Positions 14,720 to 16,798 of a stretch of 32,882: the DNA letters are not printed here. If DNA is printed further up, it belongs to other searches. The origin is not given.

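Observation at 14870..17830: Translationally coupled cassette of a membrane-anchored disordered basic protein and an OLD-like ABC ATPase: candidate uncharacterised defence/abortive-infection module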

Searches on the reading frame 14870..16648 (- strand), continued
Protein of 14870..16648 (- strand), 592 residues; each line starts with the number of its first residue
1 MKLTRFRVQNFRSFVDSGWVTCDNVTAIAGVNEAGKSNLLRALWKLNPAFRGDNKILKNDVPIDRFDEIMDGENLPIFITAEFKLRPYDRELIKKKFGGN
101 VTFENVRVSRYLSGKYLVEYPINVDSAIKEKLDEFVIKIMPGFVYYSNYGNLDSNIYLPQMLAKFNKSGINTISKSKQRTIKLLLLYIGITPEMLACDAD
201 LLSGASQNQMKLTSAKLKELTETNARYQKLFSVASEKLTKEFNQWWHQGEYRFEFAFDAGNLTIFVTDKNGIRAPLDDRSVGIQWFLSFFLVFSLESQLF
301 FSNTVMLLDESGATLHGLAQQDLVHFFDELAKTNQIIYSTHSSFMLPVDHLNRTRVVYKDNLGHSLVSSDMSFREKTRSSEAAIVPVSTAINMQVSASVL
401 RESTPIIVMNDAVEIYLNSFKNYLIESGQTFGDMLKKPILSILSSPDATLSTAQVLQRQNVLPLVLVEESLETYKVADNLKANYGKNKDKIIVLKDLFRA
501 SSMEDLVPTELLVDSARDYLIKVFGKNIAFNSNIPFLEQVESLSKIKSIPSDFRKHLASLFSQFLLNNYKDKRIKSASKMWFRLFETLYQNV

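Call 50: search_protein_families(library=padloc, proteins=[P0103, P0088, P0084, P0107, P0061, P0022], max_evalue=1e-8)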
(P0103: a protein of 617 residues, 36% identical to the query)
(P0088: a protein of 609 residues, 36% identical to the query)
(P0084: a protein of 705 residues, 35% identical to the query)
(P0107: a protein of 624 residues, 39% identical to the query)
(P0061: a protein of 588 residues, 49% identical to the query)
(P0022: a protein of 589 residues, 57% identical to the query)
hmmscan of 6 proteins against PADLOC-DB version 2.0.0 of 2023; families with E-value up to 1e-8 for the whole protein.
P0103 (617 aa): 44 families (the best 25 are shown)
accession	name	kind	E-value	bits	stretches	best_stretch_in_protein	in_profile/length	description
PDLC02358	Old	-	4.1e-29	99.8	1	319-519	279-474/578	Old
PDLC02979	AriA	-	1.8e-22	78.7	1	1-368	1-373/373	-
PDLC02981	AriAB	-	2.1e-16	57.7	1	313-448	319-455/694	-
PDLC02335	AbiLi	-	8.7e-16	55.9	1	2-398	49-264/326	AbiLi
PDLC02980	AriA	-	9.3e-14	50.1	1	25-369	1-304/304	-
PDLC04178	HEC-01A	-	1.3e-13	48.8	0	315-387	278-352/399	-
PDLC00289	PtuA1|PtuA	-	1.5e-13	48.6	1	322-389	246-313/404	AAA ATPase domain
PDLC04175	HEC-01A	-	2.2e-13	48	0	308-388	256-332/363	-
PDLC00271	PtuA1|PtuA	-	1.6e-12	45.7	0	323-398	277-349/421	AAA ATPase domain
PDLC00067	GajA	-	1.8e-12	44.5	0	319-547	299-519/604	AAA ATPase domain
PDLC03878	NsnB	-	2e-12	45.5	1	5-373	4-286/345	-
PDLC00072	GajA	-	3.4e-12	43.6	0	315-431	337-445/709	AAA ATPase domain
PDLC02915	ATPase-Toprim_I-B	-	5.1e-12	43.4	0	295-369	223-300/623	-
PDLC04164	AriA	-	1.6e-11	42.3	0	293-383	164-249/253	-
PDLC00311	PtuA1|PtuA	-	3.8e-11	40.7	0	326-393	309-376/455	AAA ATPase domain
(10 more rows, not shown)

P0088 (609 aa): 24 families
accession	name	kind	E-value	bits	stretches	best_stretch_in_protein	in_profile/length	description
PDLC02358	Old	-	6.3e-24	82.7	1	293-453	279-437/578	Old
PDLC02979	AriA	-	6.1e-20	70.3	1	6-342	2-373/373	-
PDLC02980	AriA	-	1.4e-15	56.1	1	270-343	235-304/304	-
PDLC04175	HEC-01A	-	1.5e-14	51.9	0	298-352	268-322/363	-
PDLC02335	AbiLi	-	3.8e-14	50.5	1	5-353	48-249/326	AbiLi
PDLC02981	AriAB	-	5.7e-14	49.7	1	286-453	318-481/694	-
PDLC04178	HEC-01A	-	6.8e-14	49.7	0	289-356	278-347/399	-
PDLC03878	NsnB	-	9.8e-13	46.6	1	7-343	2-282/345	-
PDLC00289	PtuA1|PtuA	-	1.5e-12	45.3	1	288-366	238-316/404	AAA ATPase domain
PDLC00274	PtuA1|PtuA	-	5.9e-12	43.6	1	227-344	235-351/438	AAA ATPase domain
PDLC00062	GajA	-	2.6e-11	40.7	0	282-357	286-359/639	AAA ATPase domain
PDLC04135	mad3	-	2.7e-11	41.6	1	6-350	1-334/374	mads_3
PDLC00067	GajA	-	4.9e-11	39.8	0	294-357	300-361/604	AAA ATPase domain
PDLC04182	HEC-01A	-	6.8e-11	39.8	1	287-387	297-391/406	-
PDLC02915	ATPase-Toprim_I-B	-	2.5e-10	37.8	0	282-343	238-300/623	-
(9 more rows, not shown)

P0084 (705 aa): 28 families (the best 25 are shown)
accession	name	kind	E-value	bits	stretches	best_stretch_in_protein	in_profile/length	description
PDLC02358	Old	-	5.2e-24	83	1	407-570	280-441/578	Old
PDLC02979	AriA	-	1.1e-20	72.8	1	4-455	1-373/373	-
PDLC02335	AbiLi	-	6.8e-19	66.1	1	3-475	48-258/326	AbiLi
PDLC04178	HEC-01A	-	6.3e-18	63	1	370-477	247-354/399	-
PDLC04175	HEC-01A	-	2.3e-14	51.2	0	1-46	1-45/363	-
PDLC02980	AriA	-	3.8e-14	51.4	1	272-456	150-304/304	-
PDLC02981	AriAB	-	1.1e-13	48.8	1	402-600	321-517/694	-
PDLC04389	PDC-M07A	-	6.2e-13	46.5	0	1-50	1-49/443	-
PDLC00086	GajA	-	1.2e-12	45.5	0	371-537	265-420/600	AAA ATPase domain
PDLC00271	PtuA1|PtuA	-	1.2e-11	42.8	0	411-477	278-343/421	AAA ATPase domain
PDLC04541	PDC-M25A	-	1.2e-11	42.3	0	6-46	2-41/380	-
PDLC00075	GajA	-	1.2e-11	41.8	0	384-589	245-431/536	AAA ATPase domain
PDLC04164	AriA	-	1.4e-11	42.4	1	368-470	154-249/253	-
PDLC03878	NsnB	-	1.6e-11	42.6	0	292-454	115-280/345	-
PDLC04176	HEC-01A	-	1.7e-11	42.1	0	4-51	1-48/371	-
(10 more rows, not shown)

P0107 (624 aa): 31 families (the best 25 are shown)
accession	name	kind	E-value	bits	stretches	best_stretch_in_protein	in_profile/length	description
PDLC02358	Old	-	1.5e-28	97.9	1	328-521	274-467/578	Old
PDLC02979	AriA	-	1.3e-23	82.5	1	1-378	1-373/373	-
PDLC04178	HEC-01A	-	1.2e-15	55.5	0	323-413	276-366/399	-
PDLC02335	AbiLi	-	2.7e-14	51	1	2-399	49-255/326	AbiLi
PDLC04175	HEC-01A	-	3e-14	50.9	0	298-393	236-327/363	-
PDLC03878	NsnB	-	1.7e-13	49.1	1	3-380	2-283/345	-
PDLC00067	GajA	-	3.6e-13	46.8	1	328-598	298-560/604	AAA ATPase domain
PDLC02980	AriA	-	5.3e-13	47.6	1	25-379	1-304/304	-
PDLC00091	GajA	-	5.5e-13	46.6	1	329-456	291-414/627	AAA ATPase domain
PDLC02981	AriAB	-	5.8e-13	46.4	1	322-456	318-453/694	-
PDLC02915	ATPase-Toprim_I-B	-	6.8e-13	46.3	0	318-379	238-300/623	-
PDLC00072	GajA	-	1.2e-12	45.1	0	297-451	306-455/709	AAA ATPase domain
PDLC00075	GajA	-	2.2e-11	41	0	289-501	225-422/536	AAA ATPase domain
PDLC00289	PtuA1|PtuA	-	3.7e-11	40.7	1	299-404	216-320/404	AAA ATPase domain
PDLC00271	PtuA1|PtuA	-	5.7e-11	40.6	1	1-400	1-343/421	AAA ATPase domain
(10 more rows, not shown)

P0061 (588 aa): 12 families
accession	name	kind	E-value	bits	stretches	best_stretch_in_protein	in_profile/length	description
PDLC02979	AriA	-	2.2e-20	71.8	1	1-343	1-373/373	-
PDLC02358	Old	-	2.2e-19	67.7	1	299-451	284-436/578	Old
PDLC02335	AbiLi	-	1.7e-16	58.2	1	2-358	49-253/326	AbiLi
PDLC00289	PtuA1|PtuA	-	4e-12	43.9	1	268-364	220-313/404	AAA ATPase domain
PDLC02980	AriA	-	3.3e-11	41.7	0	263-342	225-302/304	-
PDLC04135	mad3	-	1.6e-10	39.1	0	214-346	216-330/374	mads_3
PDLC03878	NsnB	-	2.7e-10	38.5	1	5-341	4-279/345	-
PDLC02981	AriAB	-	3.9e-10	37.1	0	296-358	327-392/694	-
PDLC00271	PtuA1|PtuA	-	8.8e-10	36.7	0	299-344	278-323/421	AAA ATPase domain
PDLC04178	HEC-01A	-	1e-09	35.9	0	4-49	10-54/399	-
PDLC04175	HEC-01A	-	8.4e-09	32.9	0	193-356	171-325/363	-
PDLC02915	ATPase-Toprim_I-B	-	9.7e-09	32.5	0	288-343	245-299/623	-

P0022 (589 aa): 13 families
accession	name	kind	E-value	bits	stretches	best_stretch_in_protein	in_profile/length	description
PDLC02979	AriA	-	2.8e-26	91.2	1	1-346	1-373/373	-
PDLC02335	AbiLi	-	8.1e-18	62.5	1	3-364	50-256/326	AbiLi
PDLC02358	Old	-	1.4e-15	55.1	0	302-377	284-360/578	Old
PDLC00289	PtuA1|PtuA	-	1.1e-13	49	1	262-368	212-314/404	AAA ATPase domain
PDLC03878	NsnB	-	9.3e-12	43.4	1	3-347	2-282/345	-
PDLC04135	mad3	-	1.2e-11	42.7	0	204-373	206-354/374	mads_3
PDLC02980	AriA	-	2.7e-11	42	0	242-346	220-303/304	-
PDLC02915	ATPase-Toprim_I-B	-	8e-11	39.4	0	1-43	1-42/623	-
PDLC00067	GajA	-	1.2e-10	38.6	0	303-366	305-366/604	AAA ATPase domain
PDLC00090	GajA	-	2.4e-10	37.8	1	1-100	1-99/659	AAA ATPase domain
PDLC00061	GajA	-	2.8e-10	37.4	1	1-99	1-98/652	AAA ATPase domain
PDLC04178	HEC-01A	-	3.2e-10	37.6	0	2-46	8-51/399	-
PDLC02981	AriAB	-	3.3e-09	34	0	233-366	264-397/694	-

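Call 53: find_related_loci(query=A1, collection=viral_contigs, flank=5000)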
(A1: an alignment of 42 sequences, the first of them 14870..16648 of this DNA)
Query A1 (592 aa) in viral_contigs; peptide patterns used: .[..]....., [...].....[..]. (x = any residue, [..] = any of these).
104 stretches matched a pattern; 11 encode a relative of the query (tblastn E <= 1e-3); 10 distinct loci.
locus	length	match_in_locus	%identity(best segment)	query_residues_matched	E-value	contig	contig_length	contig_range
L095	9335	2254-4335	34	1-589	9e-74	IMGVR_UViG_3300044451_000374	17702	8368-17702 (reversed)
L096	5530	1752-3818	35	1-586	3e-73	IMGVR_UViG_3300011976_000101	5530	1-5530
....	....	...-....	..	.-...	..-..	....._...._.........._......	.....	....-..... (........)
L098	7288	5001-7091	33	1-588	5e-72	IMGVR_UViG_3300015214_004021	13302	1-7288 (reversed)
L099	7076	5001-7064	35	1-586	1e-69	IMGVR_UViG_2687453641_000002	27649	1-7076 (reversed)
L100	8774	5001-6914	34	1-541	2e-69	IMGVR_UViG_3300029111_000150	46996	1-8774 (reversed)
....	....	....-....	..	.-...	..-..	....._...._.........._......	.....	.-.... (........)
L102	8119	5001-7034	32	1-588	6e-64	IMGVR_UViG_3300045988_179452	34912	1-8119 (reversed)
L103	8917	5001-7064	35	1-586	4e-70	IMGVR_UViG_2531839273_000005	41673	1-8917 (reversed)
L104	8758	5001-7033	42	1-585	3e-59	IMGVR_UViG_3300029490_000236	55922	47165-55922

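Call 54: search_dna_similar(query=window:14870-16648:-, collection=plasmids, mode=protein, max_rows=10)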
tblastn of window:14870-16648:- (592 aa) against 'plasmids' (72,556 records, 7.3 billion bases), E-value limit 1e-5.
Records with a match: 86; places in all: 87; records where one place covers at least 80% of the query: 4.
Best place of each record, by identity: <60% 86.
By first word of the organism name: Acinetobacter 19; Streptomyces 14; Enterobacter 10; Sinorhizobium 6; Klebsiella 4; Deinococcus 2; Paracoccus 2; Bacillus 2; Caballeronia 2; Entomospira 2; and 22 more.
By predicted mobility (MOB-suite, as given by PLSDB): non-mobilizable 39; mobilizable 28; conjugative 19.
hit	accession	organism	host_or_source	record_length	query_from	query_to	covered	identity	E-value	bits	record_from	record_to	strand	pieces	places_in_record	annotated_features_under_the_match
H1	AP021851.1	Deinococcus grandis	-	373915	1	588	97%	34.1%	1e-57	315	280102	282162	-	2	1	hypothetical protein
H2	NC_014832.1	Paracoccus aminophilus JCM 7686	-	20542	1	587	97%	34.3%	4e-51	278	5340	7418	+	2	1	AAA family ATPase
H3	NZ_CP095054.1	Hymenobacter aerilatus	single cell,air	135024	1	586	98%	33.7%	6e-52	309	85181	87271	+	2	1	AAA family ATPase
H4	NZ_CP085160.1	Pseudosulfitobacter sp. DSM 107133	cell culture,Seawater from the North ...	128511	1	587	98%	33.1%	2e-48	269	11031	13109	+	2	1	AAA family ATPase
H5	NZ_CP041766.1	Tomitella fengzijianii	bat,pure culture,feces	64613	1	429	72%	29.9%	6e-11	136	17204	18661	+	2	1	AAA family ATPase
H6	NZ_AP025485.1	Vibrio echinoideorum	-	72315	1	430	71%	30.2%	7e-15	158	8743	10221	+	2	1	AAA family ATPase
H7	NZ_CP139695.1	Limimaricola variabilis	Bacterial Culture,hydrothermal vent ...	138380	1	429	72%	27.4%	8e-14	147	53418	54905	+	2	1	AAA family ATPase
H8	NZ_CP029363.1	Streptomyces globisporus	tomato,cultured microbe,flower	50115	1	433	73%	26.9%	5e-21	105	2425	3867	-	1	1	AAA family ATPase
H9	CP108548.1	Streptomyces globisporus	-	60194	1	433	73%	26.9%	6e-21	105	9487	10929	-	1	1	AAA family ATPase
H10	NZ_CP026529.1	Sinorhizobium meliloti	Medicago sativa L. subsp. ambigua,Cell ...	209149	1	429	72%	26.3%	1e-19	101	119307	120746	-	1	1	AAA family ATPase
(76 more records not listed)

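Call 61: list_cluster_members(proteins=[P0121, window:14870-16648:-, window:17878-18579:-, P0002, P0017])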
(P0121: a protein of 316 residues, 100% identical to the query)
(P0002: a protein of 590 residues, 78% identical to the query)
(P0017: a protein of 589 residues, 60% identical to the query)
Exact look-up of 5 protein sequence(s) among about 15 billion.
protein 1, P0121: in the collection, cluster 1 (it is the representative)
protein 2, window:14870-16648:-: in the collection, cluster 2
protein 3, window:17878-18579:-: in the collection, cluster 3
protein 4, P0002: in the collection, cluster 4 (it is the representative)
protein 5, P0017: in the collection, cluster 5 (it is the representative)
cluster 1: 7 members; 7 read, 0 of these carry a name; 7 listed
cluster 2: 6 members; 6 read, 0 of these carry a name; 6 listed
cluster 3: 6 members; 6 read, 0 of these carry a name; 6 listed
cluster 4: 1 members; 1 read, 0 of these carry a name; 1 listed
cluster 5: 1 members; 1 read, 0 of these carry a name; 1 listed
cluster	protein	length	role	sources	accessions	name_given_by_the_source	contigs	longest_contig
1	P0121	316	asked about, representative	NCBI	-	-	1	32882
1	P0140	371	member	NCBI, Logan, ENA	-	-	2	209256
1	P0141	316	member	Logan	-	-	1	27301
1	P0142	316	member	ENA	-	-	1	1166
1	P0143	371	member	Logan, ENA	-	-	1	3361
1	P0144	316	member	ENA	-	-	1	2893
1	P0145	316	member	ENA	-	-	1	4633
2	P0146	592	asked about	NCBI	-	-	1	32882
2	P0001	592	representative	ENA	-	-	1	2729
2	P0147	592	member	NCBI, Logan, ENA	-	-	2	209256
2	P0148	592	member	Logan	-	-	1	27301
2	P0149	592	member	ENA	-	-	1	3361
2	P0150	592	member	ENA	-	-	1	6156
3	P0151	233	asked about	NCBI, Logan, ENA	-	-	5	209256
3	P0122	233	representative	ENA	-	-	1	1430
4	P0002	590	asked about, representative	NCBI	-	-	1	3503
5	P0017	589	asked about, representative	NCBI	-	-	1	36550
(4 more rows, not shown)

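Call 68: search_protein_families(library=phrogs, proteins=[window:14870-16648:-, P0103], max_evalue=0.01)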
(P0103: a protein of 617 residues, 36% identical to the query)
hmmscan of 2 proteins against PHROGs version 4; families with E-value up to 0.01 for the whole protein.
window:14870-16648:- (592 aa): 7 families
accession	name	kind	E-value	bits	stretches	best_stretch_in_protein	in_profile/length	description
phrog_7507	-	unknown function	7.1e-32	112.3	2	138-361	215-465/483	-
phrog_4747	-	unknown function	1.8e-19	71.3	1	1-363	1-397/610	-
phrog_3940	-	unknown function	6e-12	46.1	2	302-346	253-299/537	-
phrog_5836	-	unknown function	1.4e-09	37.5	1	1-378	4-384/1071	-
phrog_8323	-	unknown function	1.3e-08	34.9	1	1-347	49-366/623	-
phrog_9802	-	unknown function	5.1e-07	30.1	1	303-346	285-328/438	-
phrog_77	-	DNA, RNA and nucleotide metabolism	5.2e-06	26.2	1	1-48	296-346/967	SbcC-like subunit of palindrome specific endonuclease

P0103 (617 aa): 10 families
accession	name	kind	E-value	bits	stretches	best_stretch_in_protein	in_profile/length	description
phrog_7507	-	unknown function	1.2e-41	144.6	2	143-395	206-478/483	-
phrog_4747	-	unknown function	1.3e-31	111.3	1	1-608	1-609/610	-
phrog_3940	-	unknown function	1.8e-13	51.2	1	316-604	245-506/537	-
phrog_8323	-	unknown function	7e-13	49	1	317-391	312-386/623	-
phrog_9802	-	unknown function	6.6e-09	36.3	1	273-370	229-330/438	-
phrog_5836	-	unknown function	2e-08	33.7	1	16-376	41-359/1071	-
phrog_13167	-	unknown function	0.00011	22.2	1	279-371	294-385/477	-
phrog_21420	-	unknown function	0.00014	21.4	0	6-41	5-40/654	-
phrog_8939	-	unknown function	0.0012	18.5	1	317-368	437-493/595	-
phrog_168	-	DNA, RNA and nucleotide metabolism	0.0068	17.1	0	310-385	98-160/314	clamp loader of DNA polymerase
